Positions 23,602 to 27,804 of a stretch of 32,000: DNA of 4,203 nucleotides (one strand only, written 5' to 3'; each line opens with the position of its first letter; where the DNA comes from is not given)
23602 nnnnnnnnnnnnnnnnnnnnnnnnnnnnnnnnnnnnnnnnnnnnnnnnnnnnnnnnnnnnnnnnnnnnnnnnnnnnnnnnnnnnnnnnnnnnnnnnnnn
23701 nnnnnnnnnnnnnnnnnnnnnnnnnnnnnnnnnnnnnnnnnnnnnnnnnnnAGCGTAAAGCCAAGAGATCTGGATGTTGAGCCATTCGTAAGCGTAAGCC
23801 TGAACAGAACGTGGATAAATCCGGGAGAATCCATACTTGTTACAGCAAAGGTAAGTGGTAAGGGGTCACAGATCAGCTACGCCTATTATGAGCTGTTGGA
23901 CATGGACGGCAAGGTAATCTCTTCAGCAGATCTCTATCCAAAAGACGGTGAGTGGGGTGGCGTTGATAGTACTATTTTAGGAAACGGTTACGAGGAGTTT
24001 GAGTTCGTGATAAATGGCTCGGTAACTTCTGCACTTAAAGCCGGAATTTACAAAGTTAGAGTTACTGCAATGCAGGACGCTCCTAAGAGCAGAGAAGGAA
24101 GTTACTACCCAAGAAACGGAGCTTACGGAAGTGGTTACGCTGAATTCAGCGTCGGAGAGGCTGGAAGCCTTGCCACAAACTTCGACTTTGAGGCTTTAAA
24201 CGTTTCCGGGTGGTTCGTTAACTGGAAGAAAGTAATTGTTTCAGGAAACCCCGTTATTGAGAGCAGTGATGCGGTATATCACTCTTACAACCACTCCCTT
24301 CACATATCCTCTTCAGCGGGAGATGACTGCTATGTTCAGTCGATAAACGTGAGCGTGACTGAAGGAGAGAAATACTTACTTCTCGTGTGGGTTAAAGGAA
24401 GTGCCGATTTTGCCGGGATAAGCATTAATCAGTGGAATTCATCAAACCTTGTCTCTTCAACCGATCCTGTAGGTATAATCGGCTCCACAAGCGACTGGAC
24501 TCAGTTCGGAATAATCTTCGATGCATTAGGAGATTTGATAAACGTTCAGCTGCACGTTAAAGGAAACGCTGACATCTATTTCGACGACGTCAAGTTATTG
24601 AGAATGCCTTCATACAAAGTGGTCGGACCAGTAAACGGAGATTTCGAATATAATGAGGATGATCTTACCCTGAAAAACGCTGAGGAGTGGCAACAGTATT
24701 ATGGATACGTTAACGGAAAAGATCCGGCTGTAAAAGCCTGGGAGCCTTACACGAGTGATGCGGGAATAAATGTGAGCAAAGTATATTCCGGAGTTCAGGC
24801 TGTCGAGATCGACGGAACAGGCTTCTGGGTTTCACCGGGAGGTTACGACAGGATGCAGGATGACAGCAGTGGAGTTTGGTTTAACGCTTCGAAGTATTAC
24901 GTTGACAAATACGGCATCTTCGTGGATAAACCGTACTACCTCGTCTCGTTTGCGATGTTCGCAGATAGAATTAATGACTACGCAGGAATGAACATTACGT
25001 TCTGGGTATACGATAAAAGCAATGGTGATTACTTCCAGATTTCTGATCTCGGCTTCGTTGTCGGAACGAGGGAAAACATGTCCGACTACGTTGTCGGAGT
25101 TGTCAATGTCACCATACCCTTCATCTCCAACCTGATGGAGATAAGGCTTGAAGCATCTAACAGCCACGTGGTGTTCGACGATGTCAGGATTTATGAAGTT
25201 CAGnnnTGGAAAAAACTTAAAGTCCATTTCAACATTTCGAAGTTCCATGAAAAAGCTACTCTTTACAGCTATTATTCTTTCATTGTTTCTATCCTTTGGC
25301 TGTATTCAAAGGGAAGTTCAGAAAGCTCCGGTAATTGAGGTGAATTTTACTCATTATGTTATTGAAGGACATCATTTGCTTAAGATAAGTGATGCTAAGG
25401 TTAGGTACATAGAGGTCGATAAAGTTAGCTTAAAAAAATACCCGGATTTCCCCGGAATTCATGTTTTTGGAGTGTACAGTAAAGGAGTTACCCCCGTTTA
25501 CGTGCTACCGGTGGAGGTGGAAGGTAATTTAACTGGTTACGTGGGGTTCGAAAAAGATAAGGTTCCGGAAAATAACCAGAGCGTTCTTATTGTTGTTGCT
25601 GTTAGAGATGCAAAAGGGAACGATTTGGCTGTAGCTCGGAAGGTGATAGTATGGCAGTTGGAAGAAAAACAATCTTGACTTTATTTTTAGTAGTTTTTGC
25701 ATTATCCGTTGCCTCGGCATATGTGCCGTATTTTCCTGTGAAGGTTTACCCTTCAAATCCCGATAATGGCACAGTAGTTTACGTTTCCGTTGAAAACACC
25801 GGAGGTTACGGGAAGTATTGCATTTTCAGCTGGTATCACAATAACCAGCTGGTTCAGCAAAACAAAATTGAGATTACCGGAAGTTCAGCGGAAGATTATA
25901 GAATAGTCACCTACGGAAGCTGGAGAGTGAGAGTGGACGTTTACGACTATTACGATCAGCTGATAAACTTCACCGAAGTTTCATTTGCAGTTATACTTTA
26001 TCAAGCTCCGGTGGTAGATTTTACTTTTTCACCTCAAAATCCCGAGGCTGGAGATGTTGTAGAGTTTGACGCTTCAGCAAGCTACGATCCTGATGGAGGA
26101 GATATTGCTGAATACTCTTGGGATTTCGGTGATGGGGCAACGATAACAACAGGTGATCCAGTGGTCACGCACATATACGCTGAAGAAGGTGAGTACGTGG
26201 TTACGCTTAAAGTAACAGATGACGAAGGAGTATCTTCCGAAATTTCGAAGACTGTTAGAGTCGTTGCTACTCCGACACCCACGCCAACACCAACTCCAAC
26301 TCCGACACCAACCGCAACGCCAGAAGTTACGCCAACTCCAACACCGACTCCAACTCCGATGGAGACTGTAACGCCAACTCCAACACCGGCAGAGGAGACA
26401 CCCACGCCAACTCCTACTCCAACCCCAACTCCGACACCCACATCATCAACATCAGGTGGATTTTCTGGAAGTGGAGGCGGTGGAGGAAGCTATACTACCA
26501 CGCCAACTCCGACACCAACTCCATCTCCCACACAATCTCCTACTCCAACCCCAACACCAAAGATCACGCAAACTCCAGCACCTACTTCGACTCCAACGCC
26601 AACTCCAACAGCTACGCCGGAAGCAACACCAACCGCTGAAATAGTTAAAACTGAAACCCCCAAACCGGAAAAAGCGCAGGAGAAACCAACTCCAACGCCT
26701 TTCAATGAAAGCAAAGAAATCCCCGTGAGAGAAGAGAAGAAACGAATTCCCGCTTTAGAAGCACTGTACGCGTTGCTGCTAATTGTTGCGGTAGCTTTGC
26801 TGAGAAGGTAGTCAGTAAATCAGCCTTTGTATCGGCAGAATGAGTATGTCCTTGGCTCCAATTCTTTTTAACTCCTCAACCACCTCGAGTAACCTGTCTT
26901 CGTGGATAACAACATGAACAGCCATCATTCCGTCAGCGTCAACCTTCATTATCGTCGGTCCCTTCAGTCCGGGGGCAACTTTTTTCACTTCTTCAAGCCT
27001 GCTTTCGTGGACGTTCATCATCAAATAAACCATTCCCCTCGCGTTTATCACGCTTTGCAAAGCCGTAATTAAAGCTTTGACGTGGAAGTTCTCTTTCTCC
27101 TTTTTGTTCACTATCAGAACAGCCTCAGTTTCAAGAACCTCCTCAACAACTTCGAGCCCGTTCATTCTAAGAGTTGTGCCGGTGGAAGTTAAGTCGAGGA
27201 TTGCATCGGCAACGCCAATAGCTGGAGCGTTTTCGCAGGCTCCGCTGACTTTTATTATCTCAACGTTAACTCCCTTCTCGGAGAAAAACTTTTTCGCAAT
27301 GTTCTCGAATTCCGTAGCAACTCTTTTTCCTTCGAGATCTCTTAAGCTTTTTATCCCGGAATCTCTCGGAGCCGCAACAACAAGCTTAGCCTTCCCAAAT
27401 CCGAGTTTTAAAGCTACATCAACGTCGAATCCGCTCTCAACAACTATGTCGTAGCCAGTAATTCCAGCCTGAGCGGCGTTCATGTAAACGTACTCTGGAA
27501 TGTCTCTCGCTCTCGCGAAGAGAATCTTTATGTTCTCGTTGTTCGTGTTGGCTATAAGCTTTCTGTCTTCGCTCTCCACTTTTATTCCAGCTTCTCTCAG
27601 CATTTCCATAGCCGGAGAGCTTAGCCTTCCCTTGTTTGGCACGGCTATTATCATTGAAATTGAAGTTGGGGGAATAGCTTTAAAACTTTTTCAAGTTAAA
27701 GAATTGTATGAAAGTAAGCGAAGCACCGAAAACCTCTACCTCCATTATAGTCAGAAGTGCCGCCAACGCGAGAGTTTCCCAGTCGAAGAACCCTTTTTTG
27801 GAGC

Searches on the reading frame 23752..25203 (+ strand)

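Call 70: search_protein_families(library=pfam, proteins=[window:23752-25203:+], max_evalue=1)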
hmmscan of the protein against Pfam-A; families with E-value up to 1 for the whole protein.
window:23752-25203:+ (484 aa): 1 family
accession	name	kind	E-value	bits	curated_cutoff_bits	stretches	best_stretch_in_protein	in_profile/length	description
PF02018.23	CBM_4_9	-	1.9e-05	25.5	25.9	1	139-268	2-128/136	Carbohydrate binding domain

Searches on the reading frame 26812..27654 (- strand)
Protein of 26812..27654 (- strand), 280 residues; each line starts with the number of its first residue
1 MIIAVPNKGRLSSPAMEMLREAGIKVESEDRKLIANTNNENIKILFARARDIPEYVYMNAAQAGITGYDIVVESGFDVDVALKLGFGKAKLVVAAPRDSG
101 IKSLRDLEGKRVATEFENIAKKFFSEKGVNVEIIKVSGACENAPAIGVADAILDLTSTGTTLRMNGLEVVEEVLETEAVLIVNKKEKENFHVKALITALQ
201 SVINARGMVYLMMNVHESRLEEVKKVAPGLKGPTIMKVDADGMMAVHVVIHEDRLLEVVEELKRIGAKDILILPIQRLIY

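Call 19: search_protein_families(library=pfam, proteins=[window:26812-27654:-], max_evalue=0.01)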
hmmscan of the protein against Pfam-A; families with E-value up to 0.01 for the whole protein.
window:26812-27654:- (280 aa): 4 families
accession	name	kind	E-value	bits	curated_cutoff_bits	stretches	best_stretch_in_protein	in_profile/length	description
PF01634.23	HisG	-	3.8e-53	180.1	25.5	1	48-200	1-157/158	ATP phosphoribosyltransferase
PF08029.16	HisG_C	-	2.4e-26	92.1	23.5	1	205-276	1-72/73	HisG, C-terminal domain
PF09084.16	NMT1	-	5e-06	27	20.5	1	50-168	32-162/216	NMT1/THI5 like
PF12974.12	Phosphonate-bd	-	0.0069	16.2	27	0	88-114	84-110/242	ABC transporter, phosphonate, periplasmic substrate-binding protein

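Call 20: find_encoding_contigs(protein=window:26812-27654:-, flank=2000, max_places=3)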
Protein window:26812-27654:- (280 aa): 6 contigs read that carry it; 3 places shown.
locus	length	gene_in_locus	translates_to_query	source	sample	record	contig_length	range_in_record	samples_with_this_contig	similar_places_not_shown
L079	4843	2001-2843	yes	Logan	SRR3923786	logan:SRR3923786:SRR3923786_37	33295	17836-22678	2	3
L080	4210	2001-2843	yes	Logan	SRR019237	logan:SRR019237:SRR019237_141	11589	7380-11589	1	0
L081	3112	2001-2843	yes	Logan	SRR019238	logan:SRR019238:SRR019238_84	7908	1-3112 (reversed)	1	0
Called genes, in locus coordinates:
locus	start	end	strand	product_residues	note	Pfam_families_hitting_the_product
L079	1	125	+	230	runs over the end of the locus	PF01047:MarR (faint), PF13412:HTH_24 (weak), PF24034:DUF7343, PF12802:MarR_2 (weak)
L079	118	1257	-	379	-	PF01546:Peptidase_M20, PF07687:M20_dimer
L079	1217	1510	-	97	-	PF02579:Nitro_FeMo-Co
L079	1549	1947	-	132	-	PF27297:AF_0843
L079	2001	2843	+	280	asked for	PF09084:NMT1 (faint), PF01634:HisG, PF08029:HisG_C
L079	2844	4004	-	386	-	-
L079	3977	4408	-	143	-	-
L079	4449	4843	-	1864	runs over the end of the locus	PF02085:Cytochrom_CIII (faint), PF14522:Cytochrome_C7 (faint), PF14537:Cytochrom_c3_2 (faint)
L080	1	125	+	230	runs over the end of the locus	PF01047:MarR (faint), PF13412:HTH_24 (weak), PF24034:DUF7343, PF12802:MarR_2 (weak)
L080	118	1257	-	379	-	PF01546:Peptidase_M20, PF07687:M20_dimer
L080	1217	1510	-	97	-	PF02579:Nitro_FeMo-Co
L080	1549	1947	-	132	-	PF27297:AF_0843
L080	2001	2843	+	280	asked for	PF09084:NMT1 (faint), PF01634:HisG, PF08029:HisG_C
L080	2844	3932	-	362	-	-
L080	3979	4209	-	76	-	?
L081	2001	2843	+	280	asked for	PF09084:NMT1 (faint), PF01634:HisG, PF08029:HisG_C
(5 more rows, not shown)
